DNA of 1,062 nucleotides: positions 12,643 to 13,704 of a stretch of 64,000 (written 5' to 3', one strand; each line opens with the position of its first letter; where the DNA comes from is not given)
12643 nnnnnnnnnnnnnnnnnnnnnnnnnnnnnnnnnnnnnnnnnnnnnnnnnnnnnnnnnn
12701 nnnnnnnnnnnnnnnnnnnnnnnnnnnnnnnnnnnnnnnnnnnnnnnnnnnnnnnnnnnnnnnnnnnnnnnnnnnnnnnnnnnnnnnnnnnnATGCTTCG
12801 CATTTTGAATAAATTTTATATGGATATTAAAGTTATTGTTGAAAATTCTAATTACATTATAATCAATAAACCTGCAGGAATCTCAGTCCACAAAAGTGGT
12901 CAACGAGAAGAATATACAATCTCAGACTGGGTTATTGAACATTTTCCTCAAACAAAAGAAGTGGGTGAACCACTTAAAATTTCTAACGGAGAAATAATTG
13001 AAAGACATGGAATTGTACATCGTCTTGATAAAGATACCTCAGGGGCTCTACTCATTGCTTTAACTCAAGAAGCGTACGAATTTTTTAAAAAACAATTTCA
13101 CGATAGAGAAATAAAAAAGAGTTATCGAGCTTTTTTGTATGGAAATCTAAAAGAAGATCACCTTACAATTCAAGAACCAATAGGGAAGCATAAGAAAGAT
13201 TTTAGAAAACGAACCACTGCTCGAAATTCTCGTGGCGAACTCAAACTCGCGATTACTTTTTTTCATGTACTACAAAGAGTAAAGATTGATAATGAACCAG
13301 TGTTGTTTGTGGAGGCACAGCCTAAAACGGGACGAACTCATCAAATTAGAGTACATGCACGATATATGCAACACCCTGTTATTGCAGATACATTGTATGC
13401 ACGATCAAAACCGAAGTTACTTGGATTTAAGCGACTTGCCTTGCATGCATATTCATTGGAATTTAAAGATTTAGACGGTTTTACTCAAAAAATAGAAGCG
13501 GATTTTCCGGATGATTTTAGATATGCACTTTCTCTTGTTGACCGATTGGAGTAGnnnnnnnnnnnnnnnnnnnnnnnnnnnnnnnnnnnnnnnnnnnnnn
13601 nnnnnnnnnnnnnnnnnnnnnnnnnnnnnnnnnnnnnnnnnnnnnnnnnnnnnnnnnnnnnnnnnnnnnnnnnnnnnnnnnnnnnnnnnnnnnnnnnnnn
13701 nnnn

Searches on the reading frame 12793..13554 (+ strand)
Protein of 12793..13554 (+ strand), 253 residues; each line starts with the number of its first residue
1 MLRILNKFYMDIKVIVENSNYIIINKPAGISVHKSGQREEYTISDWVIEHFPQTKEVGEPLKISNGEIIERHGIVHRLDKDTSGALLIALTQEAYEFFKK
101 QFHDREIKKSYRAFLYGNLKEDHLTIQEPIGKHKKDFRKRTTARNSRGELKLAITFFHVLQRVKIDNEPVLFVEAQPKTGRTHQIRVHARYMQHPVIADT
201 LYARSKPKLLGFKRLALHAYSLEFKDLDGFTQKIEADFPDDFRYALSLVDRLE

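Call 10: search_protein_families(library=pfam, proteins=[window:12793-13554:+], max_evalue=0.1)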
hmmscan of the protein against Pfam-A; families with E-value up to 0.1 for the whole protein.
window:12793-13554:+ (253 aa): 2 families
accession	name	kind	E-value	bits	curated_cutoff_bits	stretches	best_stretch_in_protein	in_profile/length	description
PF00849.27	PseudoU_synth_2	-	2.3e-29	103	26.8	1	20-189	1-150/152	RNA pseudouridylate synthase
PF06337.17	DUSP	-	0.057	14.3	29.3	0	46-109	11-73/77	DUSP domain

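Call 64: search_protein_families(library=ncbifam, proteins=[window:12793-13554:+], max_evalue=0.001)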
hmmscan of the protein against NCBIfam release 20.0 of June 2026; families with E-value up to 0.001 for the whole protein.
window:12793-13554:+ (253 aa): 6 families
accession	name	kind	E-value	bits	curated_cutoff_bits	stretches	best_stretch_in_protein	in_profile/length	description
TIGR00005.1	rluA_subfam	subfamily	1e-53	182.6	192.7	1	10-246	71-294/298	RluA family pseudouridine synthase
NF008385.0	PRK11180.1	equivalog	4.2e-31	108.5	351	1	11-243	83-306/325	23S rRNA pseudouridine(1911/1915/1917) synthase RluD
NF008249.0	PRK11025.1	equivalog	3e-27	95.3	378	1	13-247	94-311/317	23S rRNA pseudouridine(955/2504/2580) synthase RluC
NF008321.0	PRK11112.1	equivalog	7.8e-26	90.9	328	1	13-243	3-228/257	tRNA pseudouridine(65) synthase TruC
TIGR01621.1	RluA-like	hypoth_equivalog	2e-24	86.1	222.3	1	12-232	2-191/217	TIGR01621 family pseudouridine synthase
NF007543.0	PRK10158.1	equivalog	1.2e-20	74.2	286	1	74-224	59-202/219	bifunctional tRNA pseudouridine(32) synthase/23S rRNA pseudouridine(746) synthase RluA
